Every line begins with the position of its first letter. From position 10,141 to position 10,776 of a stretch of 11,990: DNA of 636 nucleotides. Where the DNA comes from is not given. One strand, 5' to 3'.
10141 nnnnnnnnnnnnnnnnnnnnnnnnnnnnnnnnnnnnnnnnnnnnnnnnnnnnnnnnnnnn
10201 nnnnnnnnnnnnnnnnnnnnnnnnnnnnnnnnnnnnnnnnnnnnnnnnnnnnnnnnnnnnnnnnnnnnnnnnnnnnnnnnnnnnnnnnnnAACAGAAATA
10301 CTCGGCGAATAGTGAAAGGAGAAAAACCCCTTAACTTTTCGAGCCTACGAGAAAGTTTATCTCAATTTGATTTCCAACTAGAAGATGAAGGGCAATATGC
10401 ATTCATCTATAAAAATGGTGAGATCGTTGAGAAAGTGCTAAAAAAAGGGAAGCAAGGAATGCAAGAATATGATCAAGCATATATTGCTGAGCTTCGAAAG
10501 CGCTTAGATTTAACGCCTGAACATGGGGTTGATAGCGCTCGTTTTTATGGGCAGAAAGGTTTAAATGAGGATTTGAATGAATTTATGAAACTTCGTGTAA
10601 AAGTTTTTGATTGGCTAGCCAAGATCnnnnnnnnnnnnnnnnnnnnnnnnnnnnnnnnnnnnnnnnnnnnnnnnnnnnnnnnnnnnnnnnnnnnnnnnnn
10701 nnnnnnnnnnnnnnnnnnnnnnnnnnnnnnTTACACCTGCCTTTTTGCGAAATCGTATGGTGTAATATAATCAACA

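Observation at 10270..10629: Uncharacterised ~110-aa C-terminal extension fused to the Doc-like domain, with no separate antitoxin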

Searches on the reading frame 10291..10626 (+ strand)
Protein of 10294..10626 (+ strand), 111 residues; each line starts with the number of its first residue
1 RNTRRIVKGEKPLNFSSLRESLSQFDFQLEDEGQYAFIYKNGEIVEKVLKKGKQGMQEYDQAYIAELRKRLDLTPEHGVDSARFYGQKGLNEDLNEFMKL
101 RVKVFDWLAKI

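Call 15: search_protein_families(library=pfam, proteins=[window:10294-10626:+], max_evalue=10)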
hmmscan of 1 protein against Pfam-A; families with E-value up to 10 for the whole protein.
seq(111 aa): 2 families
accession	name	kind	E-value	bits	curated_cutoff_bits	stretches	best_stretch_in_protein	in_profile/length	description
PF15513.11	DUF4651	-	0.038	14.4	22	1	29-45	41-57/61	Domain of unknown function (DUF4651)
PF12033.13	DUF3519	-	0.17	12.7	27.5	1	28-73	7-50/105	Protein of unknown function (DUF3519)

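Call 25: search_solved_structures(query=A2, max_evalue=10, show_alignments=3)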
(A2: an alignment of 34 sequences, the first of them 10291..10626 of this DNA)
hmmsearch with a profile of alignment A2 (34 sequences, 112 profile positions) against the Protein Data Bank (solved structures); distinct sequences matched with E-value up to 10: 18.
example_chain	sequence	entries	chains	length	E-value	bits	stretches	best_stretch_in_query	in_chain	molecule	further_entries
5xz2_A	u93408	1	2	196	0.042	17.2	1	33-97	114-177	Adenylate kinase isoenzyme 1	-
2q5z_A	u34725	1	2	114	0.051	16.9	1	12-62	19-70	Hypothetical protein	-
6fwv_A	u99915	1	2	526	0.085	16.2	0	19-56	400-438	Collagen Adhesion protein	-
2q73_A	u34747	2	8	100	0.1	15.9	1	14-62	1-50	Hypothetical protein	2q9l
3ada_B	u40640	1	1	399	0.2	15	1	62-111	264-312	SARCOSINE OXIDASE BETA SUBUNIT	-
1vrq_B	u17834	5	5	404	0.21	14.9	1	62-111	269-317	Sarcosine oxidase beta subunit | Subunit beta of sarcosine oxidase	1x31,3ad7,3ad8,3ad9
2gag_B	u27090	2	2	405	0.26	14.6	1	62-111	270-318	heterotetrameric sarcosine oxidase beta-subunit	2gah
2vn1_A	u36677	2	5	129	0.41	14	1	35-59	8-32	70 KDA PEPTIDYLPROLYL ISOMERASE | FK506-binding protein (FKBP)-type peptidyl-propyl isomerase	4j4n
2ofn_A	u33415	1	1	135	0.46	13.8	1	35-59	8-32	70 kDa peptidylprolyl isomerase, putative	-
3jxv_A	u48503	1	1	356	0.47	13.8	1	24-63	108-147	70 kDa peptidyl-prolyl isomerase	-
5ycf_B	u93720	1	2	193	0.48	13.8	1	41-101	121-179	Adenylate kinase isoenzyme 1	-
3jym_A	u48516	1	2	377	0.56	13.6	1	24-63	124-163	FK506-binding protein (FKBP) from wheat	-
9fi8_HS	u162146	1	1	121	0.6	13.4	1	19-88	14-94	Acylphosphatase-like domain-containing protein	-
5ycd_A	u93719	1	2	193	0.63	13.4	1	41-99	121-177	Adenylayte kinase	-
4qt3_A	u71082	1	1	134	0.75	13.1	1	36-59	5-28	FK506-binding protein (FKBP)-type peptidyl-propyl isomerase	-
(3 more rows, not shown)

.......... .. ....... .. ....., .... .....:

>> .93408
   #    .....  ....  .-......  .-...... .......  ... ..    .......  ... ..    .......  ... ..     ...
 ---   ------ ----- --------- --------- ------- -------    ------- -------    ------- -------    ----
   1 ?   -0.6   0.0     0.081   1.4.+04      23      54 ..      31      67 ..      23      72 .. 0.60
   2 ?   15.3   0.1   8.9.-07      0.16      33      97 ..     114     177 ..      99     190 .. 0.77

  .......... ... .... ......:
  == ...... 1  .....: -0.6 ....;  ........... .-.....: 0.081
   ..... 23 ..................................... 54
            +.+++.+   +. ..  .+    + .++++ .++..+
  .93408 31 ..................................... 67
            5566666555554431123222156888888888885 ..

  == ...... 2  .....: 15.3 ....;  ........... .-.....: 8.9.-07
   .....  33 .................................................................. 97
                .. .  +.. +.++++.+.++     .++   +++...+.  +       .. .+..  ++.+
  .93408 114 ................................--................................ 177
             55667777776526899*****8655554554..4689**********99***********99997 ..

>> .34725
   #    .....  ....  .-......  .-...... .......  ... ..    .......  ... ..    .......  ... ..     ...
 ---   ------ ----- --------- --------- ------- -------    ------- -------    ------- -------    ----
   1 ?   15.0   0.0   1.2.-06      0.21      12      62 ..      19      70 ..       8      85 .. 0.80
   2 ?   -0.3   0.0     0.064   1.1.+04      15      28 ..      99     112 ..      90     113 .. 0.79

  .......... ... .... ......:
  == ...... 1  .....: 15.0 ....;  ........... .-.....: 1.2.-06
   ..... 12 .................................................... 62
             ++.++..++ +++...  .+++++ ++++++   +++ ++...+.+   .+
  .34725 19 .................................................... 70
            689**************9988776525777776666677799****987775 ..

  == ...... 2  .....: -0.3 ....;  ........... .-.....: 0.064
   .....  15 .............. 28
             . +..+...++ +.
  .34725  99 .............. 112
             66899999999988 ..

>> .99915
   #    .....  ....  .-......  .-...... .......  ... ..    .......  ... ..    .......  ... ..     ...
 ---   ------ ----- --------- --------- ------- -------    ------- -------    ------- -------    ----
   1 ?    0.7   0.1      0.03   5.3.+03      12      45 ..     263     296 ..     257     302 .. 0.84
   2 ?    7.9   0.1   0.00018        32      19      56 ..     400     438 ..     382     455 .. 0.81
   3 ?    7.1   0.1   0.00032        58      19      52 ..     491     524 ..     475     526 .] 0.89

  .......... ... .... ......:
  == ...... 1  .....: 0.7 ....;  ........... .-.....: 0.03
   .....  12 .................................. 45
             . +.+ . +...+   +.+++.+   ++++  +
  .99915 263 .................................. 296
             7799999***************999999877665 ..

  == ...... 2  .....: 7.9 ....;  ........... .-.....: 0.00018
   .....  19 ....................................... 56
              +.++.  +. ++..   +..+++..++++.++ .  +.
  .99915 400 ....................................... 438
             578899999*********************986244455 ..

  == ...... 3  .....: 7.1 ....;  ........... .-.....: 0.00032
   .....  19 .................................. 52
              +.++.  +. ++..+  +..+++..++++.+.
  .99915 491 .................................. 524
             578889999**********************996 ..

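Call 30: predict_structure(alignment_id=A2)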
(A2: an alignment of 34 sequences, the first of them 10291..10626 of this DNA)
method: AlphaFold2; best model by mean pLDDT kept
length: 112 residues; sequences in the alignment: 34
mean_pLDDT: 70.5   pTM: 0.57
mean pLDDT of the five models: 70.5, 68.2, 67.0, 66.6, 65.4
residues with pLDDT >= 90: 0; 70-90: 64; 50-70: 34; < 50: 14
segments of 3 or more residues with pLDDT < 50: 1-10, 89-91
pLDDT, mean of each block of 10 residues (from residue 1): 41 76 84 84 84 62 80 77 65 57 67 62
secondary structure, 60 per line:
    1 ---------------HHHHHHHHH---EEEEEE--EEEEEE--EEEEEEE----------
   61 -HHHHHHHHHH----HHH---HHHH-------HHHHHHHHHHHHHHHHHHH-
elements in order: H16-24 E28-33 E36-41 E44-50 H62-71 H82-85 H93-111

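Call 45: search_protein_families(library=pfam, alignment_id=A2, max_evalue=10)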
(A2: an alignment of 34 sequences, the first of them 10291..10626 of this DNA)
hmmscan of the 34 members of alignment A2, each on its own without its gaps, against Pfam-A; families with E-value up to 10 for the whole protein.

A. member 1, window:10291-10626:+ (112 aa): 2 families
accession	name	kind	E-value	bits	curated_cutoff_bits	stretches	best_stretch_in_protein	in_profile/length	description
PF15513.11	DUF4651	-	0.039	14.4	22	1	30-46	41-57/61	Domain of unknown function (DUF4651)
PF12033.13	DUF3519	-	0.18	12.7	27.5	1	29-74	7-50/105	Protein of unknown function (DUF3519)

B. families by the number of members that match (of 34 scanned): 15 families
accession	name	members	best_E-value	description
PF23493.1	CysS_C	2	0.011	Cysteinyl-tRNA ligase anticodon binding domain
PF02005.22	TRM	2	0.12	N2,N2-dimethylguanosine tRNA methyltransferase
PF04316.19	FlgM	1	0.036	Anti-sigma-28 factor, FlgM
PF25200.1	DUF7833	1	0.037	Family of unknown function (DUF7833)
PF15513.11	DUF4651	1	0.039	Domain of unknown function (DUF4651)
PF18531.7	Polo_box_2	1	0.04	Polo box domain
PF25097.1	ARM_Cnot1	1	0.049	Cnot1 ARM repeat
PF12091.13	DUF3567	1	0.064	Protein of unknown function (DUF3567)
PF21980.2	MksE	1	0.075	Condensin complex protein MksE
PF23812.1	Phage_TAC_18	1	0.1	Phage tail assembly chaperone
PF08378.17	NERD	1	0.12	Nuclease-related domain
PF12033.13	DUF3519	1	0.18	Protein of unknown function (DUF3519)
PF16376.10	fragilysinNterm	1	0.18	N-terminal domain of fragilysin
PF24471.1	KH_DEAH11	1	0.19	DEAH11-like, KH-domain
PF10557.15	Cullin_Nedd8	1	0.2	Cullin protein neddylation domain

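Call 50: search_protein_representatives(alignment_id=A2)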
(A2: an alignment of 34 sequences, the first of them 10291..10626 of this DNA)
Query: 34 sequences, 112 profile positions. Proteins with E-value up to 0.001 (for the whole library): 102; up to 1e-10: 15; up to 1e-30: 3. The best 102 are listed.
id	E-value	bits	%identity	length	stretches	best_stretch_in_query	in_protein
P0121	1.4e-33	131.5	-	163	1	2-112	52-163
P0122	2.8e-31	124.0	-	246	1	3-112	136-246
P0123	9.3e-31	122.4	-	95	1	19-112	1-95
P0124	8.1e-29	116.1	-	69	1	45-112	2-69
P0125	2.7e-28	114.4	-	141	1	2-112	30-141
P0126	5.0e-28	113.6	-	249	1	1-112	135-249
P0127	5.5e-28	113.5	-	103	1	14-112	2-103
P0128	5.9e-28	113.4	-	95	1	19-111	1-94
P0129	4.5e-26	107.3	-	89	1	27-112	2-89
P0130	6.8e-22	93.8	-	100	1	15-112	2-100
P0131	6.3e-20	87.5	-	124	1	30-112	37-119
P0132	1.7e-19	86.1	-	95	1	58-112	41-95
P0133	2.2e-15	72.9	-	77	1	40-112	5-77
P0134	2.3e-13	66.4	-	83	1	41-108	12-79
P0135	3.4e-12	62.6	-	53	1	63-112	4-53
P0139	5.9e-08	49.0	-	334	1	2-103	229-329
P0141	8.7e-08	48.4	-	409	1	1-112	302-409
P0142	2.3e-07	47.1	-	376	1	2-89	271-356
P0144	4.6e-07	46.1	-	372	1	3-101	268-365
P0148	1.7e-06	44.2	-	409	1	2-88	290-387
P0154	7.1e-06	42.3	-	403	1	2-112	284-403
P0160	1.4e-05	41.3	-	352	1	3-109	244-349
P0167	2.0e-05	40.8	-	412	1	2-111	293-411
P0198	2.2e-04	37.4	-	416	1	2-111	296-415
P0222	1.0e-03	35.3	-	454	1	4-100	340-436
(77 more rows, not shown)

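Call 52: search_protein_families(library=pfam, proteins=[P0139, P0141, P0142, P0144, P0148, P0154, P0167, P0198, P0222, P0160], max_evalue=1)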
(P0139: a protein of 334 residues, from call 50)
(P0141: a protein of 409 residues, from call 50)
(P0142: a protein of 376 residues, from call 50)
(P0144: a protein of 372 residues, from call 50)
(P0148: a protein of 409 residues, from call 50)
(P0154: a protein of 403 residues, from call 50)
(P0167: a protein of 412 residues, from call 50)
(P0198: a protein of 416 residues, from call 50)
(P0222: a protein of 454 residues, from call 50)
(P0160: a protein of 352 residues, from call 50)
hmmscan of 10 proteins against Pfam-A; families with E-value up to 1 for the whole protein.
P0139 (334 aa): 2 families
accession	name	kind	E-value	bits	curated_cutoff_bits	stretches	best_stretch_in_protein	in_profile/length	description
PF02661.23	Fic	-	3.6e-12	47.4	24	1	90-178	1-93/93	Fic/DOC family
PF07927.17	HicA_toxin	-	1.6e-05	25.4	27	1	249-298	7-57/58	HicA toxin of bacterial toxin-antitoxin,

P0141 (409 aa): 3 families
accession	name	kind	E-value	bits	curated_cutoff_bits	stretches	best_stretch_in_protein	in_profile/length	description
PF02661.23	Fic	-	3e-12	47.7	24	1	164-251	1-92/93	Fic/DOC family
PF04760.21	IF2_N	-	0.008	16.4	25.3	1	5-33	3-32/53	Translation initiation factor IF-2, N-terminal region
PF05405.19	Mt_ATP-synt_B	-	0.2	11.7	21.7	1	59-147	68-156/163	Mitochondrial ATP synthase B chain precursor (ATP-synt_B)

P0142 (376 aa): 3 families
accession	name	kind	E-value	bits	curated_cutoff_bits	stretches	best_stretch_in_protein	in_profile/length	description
PF02661.23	Fic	-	6.1e-15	56.3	24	1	131-219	1-93/93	Fic/DOC family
PF01803.21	LIM_bind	-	0.013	15.4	24.2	1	43-152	126-232/242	LIM-domain binding protein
PF08638.16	Med14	-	0.062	13.2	25.6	1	16-98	62-132/191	Mediator complex subunit MED14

P0144 (372 aa): 1 family
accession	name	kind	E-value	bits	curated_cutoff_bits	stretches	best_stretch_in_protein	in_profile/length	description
PF02661.23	Fic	-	3.7e-15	57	24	1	129-218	1-93/93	Fic/DOC family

P0148 (409 aa): 1 family
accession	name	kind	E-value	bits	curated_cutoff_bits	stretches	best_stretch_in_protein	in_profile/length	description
PF02661.23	Fic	-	8.5e-14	52.6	24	1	154-242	1-93/93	Fic/DOC family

P0154 (403 aa): 4 families
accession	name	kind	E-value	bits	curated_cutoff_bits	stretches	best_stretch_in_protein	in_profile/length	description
PF02661.23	Fic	-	2e-11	45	24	1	148-236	1-93/93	Fic/DOC family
PF07927.17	HicA_toxin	-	0.014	15.9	27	1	298-364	1-56/58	HicA toxin of bacterial toxin-antitoxin,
PF03793.24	PASTA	-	0.12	12.8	23.2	0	69-101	5-41/64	PASTA domain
PF04760.21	IF2_N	-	0.19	12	25.3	0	5-32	3-30/53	Translation initiation factor IF-2, N-terminal region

P0167 (412 aa): 3 families
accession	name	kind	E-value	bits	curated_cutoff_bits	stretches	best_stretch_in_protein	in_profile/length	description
PF02661.23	Fic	-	1.5e-12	48.6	24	1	157-245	1-93/93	Fic/DOC family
PF04760.21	IF2_N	-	0.049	13.9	25.3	1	5-30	4-29/53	Translation initiation factor IF-2, N-terminal region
PF07927.17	HicA_toxin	-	0.15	12.6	27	1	307-368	1-49/58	HicA toxin of bacterial toxin-antitoxin,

P0198 (416 aa): 1 family
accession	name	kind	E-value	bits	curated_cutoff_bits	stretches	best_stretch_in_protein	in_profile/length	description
PF02661.23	Fic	-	2.2e-12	48.1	24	1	161-248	2-93/93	Fic/DOC family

P0222 (454 aa): 8 families
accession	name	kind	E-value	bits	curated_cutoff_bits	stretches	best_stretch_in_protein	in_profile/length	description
PF00575.29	S1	-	8.3e-21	74.6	22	1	91-161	3-73/74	S1 RNA binding domain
PF02661.23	Fic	-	1.6e-13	51.8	24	1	201-287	2-93/93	Fic/DOC family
PF23459.1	S1_RRP5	-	4.6e-08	33.9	27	1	92-160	3-71/72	RRP5 S1 domain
PF21710.3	Spt6_S1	-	0.046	14.5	27.5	1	92-161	16-86/91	Spt6, S1/OB domain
PF03374.19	ANT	-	0.13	13.1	25.3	0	5-53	23-73/108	Phage antirepressor protein KilAC domain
PF12053.14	Par3_HAL_N_term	-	0.17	12.6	21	0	107-157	8-58/83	N-terminal of Par3 and HAL proteins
PF08136.16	SRA_like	-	0.32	11.8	25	1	128-146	15-33/46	Ribosome hibernation factor SRA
PF13467.12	RHH_4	-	0.36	11.4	25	0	200-223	11-34/67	Ribbon-helix-helix domain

P0160 (352 aa): 1 family
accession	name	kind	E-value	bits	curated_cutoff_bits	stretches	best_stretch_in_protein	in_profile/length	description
PF02661.23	Fic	-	9.9e-12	46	24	1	108-196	1-93/93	Fic/DOC family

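Call 74: find_homologous_proteins(query=A4, max_evalue=1e-10)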
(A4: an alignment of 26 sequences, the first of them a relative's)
Query A4 (26 sequences) (250 aa, profile of the alignment): 1618 proteins with E <= 1e-10 among 8000 candidates; the best 120 are listed.
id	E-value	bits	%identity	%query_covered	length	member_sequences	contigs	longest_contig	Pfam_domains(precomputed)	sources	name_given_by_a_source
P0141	1.6e-126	440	49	97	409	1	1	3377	PF02661.24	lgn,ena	-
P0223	3.2e-119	416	42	95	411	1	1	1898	PF02661.24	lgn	-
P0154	2.4e-118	413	43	100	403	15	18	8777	PF02661.24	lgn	-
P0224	5.4e-117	409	48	97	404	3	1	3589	PF02661.24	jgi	-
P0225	9.6e-117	408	51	99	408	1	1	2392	PF02661.24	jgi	jgi:death-on-curing family protein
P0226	1.1e-115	405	49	99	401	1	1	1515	PF02661.24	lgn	-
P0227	5.2e-115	402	44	100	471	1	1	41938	PF02661.24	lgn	-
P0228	9.8e-115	401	50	99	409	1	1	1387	PF02661.24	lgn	-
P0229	3.3e-114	400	41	97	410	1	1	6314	PF02661.24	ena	-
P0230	6.6e-114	399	52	97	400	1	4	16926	PF02661.24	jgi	jgi:death-on-curing family protein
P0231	6.7e-114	399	51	97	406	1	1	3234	PF02661.24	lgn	-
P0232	1.2e-113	398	46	98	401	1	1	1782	PF02661.24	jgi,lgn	jgi:death-on-curing family protein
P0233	1.5e-113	398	45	97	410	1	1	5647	PF02661.24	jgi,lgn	-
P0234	1.7e-113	397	54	99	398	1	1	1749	PF02661.24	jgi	jgi:death-on-curing family protein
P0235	2.3e-113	397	48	93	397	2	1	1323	PF02661.24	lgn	-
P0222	8.4e-111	389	48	99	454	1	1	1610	PF00575.30,PF23459.2,PF02661.24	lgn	-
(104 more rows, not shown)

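Call 84: find_related_loci(query=A4, collection=metagenome_contigs, flank=1500)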
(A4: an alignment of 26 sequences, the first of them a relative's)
Query A4 (250 aa) in metagenome_contigs; peptide patterns used: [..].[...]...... (x = any residue, [..] = any of these).
600 stretches matched a pattern (row limit reached: there are more); 581 encode a relative of the query (tblastn E <= 1e-3); the best 80 are kept; 80 distinct loci.
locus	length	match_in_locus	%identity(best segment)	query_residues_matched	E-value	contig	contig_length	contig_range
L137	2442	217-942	52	8-248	7e-86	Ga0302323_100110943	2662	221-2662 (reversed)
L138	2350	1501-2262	48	8-250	2e-74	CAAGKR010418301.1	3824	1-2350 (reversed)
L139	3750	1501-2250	46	1-250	4e-70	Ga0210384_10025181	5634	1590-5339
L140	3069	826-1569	47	8-241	1e-69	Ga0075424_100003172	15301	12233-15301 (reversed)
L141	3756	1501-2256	44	8-249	2e-63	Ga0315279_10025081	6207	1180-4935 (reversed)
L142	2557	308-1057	41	3-241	1e-62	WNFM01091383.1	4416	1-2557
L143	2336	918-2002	43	8-249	2e-63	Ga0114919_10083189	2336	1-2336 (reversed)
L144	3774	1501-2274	44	8-250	2e-62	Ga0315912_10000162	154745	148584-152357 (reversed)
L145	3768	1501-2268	41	8-250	1e-60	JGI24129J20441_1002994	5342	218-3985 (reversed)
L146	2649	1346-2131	41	5-250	1e-60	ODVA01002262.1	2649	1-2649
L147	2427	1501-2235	38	8-243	2e-59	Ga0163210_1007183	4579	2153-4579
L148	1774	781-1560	43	8-250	3e-61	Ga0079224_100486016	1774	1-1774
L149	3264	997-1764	41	8-250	5e-59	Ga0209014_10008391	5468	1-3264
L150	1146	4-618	46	44-250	1e-62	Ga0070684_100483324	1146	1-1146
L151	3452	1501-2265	40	8-250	7e-58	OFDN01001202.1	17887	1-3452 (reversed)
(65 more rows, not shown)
